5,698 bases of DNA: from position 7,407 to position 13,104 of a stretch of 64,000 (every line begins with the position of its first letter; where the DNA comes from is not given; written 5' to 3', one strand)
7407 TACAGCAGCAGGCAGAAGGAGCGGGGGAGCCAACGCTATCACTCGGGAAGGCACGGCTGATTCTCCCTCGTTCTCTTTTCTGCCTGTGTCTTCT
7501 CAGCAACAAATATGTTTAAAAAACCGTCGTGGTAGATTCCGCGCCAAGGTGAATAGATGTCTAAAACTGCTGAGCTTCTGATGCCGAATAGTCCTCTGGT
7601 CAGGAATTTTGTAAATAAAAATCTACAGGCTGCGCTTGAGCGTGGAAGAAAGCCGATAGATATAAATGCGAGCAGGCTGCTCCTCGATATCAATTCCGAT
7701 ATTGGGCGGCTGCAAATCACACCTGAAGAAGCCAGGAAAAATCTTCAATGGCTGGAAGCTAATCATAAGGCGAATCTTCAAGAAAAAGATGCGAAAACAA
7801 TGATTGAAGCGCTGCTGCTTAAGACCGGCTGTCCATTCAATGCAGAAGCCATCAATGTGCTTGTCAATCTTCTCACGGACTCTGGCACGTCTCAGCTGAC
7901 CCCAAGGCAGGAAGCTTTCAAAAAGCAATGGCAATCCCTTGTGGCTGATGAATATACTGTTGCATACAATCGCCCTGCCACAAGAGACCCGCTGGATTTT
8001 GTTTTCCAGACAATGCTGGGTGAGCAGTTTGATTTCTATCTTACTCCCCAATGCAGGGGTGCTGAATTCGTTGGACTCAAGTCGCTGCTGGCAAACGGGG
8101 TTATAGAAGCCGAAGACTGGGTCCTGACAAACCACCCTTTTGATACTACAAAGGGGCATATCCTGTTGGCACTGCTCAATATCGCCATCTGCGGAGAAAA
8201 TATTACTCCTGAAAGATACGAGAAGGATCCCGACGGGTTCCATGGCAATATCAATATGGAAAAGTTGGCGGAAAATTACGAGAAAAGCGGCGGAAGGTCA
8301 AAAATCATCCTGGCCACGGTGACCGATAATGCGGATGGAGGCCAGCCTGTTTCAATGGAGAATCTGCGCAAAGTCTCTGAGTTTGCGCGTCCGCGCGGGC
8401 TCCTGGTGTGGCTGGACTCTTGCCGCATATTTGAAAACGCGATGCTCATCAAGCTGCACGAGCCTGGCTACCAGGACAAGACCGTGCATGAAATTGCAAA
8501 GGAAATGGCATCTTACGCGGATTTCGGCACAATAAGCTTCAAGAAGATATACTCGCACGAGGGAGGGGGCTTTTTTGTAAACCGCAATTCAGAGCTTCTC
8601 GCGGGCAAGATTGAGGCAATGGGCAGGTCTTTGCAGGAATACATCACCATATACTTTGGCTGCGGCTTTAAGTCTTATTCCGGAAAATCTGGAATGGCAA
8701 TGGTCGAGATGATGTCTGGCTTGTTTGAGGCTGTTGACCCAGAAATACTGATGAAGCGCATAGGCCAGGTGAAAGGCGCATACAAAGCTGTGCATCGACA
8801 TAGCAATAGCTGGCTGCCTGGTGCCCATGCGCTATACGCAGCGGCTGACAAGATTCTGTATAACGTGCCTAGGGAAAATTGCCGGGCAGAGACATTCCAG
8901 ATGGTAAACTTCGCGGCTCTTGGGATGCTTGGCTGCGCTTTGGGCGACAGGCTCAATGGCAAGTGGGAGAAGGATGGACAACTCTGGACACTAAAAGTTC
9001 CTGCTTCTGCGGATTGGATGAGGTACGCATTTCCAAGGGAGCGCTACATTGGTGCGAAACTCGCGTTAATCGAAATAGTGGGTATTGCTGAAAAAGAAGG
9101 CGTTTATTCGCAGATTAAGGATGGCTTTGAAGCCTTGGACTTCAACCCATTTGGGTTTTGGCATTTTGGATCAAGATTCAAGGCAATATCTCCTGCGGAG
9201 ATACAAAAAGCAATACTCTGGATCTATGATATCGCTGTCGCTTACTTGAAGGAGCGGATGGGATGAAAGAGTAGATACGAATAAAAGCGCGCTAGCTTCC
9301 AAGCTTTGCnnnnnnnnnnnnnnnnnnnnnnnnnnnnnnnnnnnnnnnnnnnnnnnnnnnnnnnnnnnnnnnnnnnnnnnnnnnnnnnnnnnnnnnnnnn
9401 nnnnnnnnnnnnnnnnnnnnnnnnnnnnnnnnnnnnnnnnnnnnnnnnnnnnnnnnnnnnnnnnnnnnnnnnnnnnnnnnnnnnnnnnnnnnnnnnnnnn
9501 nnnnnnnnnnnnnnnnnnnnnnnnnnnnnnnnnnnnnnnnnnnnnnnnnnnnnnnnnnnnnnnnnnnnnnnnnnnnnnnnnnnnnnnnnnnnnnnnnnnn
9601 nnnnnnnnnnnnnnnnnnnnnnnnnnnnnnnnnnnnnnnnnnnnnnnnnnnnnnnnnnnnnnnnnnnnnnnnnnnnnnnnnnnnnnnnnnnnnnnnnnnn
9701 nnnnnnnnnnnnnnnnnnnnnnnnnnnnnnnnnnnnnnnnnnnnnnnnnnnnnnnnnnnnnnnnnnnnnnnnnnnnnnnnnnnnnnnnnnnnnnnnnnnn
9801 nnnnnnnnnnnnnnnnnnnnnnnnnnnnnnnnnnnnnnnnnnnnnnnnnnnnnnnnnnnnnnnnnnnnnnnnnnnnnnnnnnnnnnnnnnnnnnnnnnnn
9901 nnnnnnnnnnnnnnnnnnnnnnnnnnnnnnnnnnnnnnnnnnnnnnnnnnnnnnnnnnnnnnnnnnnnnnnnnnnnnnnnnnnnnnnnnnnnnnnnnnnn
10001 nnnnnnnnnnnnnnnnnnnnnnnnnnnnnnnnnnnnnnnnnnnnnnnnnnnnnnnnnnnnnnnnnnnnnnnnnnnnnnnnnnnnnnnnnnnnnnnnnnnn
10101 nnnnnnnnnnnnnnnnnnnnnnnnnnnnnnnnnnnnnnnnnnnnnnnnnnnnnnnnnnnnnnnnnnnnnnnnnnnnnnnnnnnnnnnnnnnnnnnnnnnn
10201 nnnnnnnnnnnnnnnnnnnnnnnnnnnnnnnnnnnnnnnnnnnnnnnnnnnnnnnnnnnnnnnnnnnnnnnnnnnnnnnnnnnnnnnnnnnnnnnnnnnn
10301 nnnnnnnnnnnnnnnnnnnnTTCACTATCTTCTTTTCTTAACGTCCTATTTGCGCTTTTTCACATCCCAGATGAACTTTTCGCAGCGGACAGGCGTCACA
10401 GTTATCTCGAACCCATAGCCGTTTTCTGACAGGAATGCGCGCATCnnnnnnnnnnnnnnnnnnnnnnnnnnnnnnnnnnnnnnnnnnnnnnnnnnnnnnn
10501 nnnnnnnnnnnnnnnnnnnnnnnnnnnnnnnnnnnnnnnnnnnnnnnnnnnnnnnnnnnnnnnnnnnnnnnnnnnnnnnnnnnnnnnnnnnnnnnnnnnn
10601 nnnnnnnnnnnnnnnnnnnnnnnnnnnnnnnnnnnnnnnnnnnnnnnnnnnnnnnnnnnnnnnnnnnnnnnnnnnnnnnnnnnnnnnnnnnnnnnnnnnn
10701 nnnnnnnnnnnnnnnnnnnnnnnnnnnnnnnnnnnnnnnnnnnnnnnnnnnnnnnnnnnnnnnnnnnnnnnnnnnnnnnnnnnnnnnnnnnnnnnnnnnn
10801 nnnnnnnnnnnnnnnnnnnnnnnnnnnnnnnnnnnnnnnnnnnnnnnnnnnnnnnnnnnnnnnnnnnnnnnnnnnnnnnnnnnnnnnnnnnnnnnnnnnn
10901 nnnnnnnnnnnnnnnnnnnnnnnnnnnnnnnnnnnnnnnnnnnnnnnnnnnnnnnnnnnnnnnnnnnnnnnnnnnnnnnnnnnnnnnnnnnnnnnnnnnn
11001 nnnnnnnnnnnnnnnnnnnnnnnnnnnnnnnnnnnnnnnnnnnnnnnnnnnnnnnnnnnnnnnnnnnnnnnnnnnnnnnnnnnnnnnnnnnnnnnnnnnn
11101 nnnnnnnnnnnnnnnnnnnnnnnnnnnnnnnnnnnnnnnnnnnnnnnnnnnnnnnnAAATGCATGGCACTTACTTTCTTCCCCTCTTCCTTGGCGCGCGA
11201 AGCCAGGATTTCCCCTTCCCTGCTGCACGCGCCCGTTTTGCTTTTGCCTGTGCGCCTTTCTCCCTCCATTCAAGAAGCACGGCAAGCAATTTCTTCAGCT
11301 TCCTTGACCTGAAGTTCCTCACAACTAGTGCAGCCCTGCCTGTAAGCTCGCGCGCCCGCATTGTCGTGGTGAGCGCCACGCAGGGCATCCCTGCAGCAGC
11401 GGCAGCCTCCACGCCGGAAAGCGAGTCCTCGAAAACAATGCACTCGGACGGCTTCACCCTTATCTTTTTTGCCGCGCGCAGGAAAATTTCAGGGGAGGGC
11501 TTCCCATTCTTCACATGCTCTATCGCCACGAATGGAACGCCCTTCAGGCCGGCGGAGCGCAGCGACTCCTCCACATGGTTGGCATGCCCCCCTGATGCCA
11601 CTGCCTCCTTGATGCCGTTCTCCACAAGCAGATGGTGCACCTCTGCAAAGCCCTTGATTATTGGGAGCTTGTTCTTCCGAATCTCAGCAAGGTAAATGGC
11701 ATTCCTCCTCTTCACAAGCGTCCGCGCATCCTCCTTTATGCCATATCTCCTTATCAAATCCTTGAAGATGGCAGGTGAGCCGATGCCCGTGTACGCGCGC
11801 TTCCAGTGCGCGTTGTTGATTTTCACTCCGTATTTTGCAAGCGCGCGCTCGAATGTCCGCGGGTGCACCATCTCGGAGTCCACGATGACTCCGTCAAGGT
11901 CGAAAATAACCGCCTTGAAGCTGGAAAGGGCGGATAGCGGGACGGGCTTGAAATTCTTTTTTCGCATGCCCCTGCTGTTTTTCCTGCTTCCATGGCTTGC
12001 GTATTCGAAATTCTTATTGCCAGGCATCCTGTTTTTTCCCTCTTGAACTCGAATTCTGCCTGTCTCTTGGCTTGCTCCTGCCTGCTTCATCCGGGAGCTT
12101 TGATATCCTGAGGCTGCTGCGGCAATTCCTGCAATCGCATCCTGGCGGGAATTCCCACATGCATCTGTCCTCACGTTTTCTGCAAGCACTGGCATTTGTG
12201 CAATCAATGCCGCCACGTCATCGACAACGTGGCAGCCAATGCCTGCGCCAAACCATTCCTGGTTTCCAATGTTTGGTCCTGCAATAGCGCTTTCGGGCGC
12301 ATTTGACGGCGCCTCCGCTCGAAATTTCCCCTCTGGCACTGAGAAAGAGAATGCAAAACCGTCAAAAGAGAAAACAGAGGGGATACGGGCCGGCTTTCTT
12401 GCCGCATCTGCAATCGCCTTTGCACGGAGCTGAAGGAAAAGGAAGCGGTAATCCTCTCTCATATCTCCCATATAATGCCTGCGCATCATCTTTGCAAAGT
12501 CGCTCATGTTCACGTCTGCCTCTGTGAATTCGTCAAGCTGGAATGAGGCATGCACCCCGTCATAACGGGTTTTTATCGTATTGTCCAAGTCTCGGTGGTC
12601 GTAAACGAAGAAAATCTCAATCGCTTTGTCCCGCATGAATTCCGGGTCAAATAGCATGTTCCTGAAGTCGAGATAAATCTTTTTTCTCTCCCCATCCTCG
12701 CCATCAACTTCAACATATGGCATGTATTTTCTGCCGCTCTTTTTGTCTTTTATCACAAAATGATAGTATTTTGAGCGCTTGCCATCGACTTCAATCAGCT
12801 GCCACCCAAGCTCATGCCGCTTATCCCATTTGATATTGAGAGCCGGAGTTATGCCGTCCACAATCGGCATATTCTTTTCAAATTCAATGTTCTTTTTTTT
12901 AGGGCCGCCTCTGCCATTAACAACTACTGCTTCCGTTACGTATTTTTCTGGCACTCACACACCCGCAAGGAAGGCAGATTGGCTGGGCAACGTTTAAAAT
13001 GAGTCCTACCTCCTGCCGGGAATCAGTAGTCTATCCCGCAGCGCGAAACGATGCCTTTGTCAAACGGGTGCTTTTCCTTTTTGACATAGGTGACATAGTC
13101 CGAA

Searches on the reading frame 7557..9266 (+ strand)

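Call 35: search_protein_families(library=pfam, proteins=[window:7557-9266:+], max_evalue=0.001)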
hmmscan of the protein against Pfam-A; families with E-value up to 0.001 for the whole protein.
window:7557-9266:+ (569 aa): 1 family
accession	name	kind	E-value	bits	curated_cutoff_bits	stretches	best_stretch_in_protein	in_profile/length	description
PF01212.27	Beta_elim_lyase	-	3.7e-25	89.3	27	1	105-345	2-214/288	Beta-eliminating lyase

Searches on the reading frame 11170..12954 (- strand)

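Call 35: search_protein_families(library=pfam, proteins=[window:11170-12954:-], max_evalue=0.001)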
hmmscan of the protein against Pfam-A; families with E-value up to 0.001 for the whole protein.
window:11170-12954:- (594 aa): 3 families
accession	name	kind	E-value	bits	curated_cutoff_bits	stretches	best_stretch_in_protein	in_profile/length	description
PF00702.32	Hydrolase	-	1.6e-25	91.1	26.4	1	346-522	1-191/191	haloacid dehalogenase-like hydrolase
PF13419.12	HAD_2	-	2.1e-25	90.3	23.8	1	349-527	1-177/178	Haloacid dehalogenase-like hydrolase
PF13242.12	Hydrolase_like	-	5.1e-07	30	22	1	484-545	3-69/75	HAD-hyrolase-like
